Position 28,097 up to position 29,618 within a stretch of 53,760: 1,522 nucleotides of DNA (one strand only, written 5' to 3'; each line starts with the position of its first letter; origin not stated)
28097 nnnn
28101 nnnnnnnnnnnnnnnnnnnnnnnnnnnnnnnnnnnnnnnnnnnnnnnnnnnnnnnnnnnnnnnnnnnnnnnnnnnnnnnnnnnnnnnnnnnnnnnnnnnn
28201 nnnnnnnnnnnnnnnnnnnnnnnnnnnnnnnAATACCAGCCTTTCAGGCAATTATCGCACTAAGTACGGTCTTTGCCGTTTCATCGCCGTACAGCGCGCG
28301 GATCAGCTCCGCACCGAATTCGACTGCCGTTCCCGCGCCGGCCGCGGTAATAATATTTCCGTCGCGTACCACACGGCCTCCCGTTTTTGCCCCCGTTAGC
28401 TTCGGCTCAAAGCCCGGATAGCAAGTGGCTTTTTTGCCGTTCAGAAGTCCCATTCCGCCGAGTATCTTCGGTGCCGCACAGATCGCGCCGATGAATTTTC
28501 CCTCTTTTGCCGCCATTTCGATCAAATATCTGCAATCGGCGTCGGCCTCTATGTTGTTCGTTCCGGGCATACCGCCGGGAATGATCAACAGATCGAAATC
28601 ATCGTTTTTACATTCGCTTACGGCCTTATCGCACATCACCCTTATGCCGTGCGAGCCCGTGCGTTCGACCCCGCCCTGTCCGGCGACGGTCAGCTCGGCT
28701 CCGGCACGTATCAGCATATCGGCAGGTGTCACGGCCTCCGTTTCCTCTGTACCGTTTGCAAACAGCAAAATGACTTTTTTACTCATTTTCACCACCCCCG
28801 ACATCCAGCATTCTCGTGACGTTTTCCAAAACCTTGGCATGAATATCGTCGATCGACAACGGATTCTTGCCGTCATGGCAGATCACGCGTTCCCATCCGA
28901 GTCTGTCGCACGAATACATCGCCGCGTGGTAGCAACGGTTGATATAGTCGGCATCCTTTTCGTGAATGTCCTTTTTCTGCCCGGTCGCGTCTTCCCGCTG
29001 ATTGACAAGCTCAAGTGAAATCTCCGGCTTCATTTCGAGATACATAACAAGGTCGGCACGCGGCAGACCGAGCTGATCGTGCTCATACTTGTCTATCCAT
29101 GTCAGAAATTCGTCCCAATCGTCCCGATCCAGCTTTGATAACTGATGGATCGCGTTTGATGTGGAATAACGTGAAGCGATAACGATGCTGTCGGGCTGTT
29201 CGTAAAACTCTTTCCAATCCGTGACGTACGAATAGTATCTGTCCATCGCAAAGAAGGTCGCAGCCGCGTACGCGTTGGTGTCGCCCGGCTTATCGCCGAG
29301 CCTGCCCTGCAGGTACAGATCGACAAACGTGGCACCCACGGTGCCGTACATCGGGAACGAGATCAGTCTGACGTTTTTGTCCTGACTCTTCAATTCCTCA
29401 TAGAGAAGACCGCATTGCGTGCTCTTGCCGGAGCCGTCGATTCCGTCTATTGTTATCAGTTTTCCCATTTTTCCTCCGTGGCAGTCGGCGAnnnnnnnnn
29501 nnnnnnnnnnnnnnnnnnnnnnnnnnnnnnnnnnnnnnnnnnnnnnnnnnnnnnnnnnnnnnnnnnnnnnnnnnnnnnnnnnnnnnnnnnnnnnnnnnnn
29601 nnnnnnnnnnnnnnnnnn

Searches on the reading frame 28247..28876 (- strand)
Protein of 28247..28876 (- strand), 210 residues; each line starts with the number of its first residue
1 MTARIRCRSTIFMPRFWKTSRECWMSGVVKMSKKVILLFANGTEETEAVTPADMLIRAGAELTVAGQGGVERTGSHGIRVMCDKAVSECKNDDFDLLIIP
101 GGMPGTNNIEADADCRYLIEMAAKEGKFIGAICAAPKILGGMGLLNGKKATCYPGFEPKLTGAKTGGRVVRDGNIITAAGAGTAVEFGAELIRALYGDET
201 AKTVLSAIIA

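Call 96: search_protein_families(library=pfam, proteins=[window:28247-28876:-], max_evalue=0.001)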
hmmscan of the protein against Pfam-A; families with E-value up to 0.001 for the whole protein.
window:28247-28876:- (210 aa): 1 family
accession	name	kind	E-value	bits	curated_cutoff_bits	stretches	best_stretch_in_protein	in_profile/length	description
PF01965.30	DJ-1_PfpI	-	3.7e-42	144.4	26.6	1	33-193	1-164/165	DJ-1/PfpI family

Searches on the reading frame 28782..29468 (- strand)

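Call 96: search_protein_families(library=pfam, proteins=[window:28782-29468:-], max_evalue=0.001)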
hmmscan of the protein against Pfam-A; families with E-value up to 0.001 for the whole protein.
window:28782-29468:- (229 aa): 2 families
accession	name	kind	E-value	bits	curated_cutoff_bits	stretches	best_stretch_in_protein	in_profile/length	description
PF02223.23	Thymidylate_kin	-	2.1e-17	63.8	27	1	7-182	1-158/185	Thymidylate kinase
PF01712.25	dNK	-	5.6e-05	23.4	27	0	104-205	92-185/203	Deoxynucleoside kinase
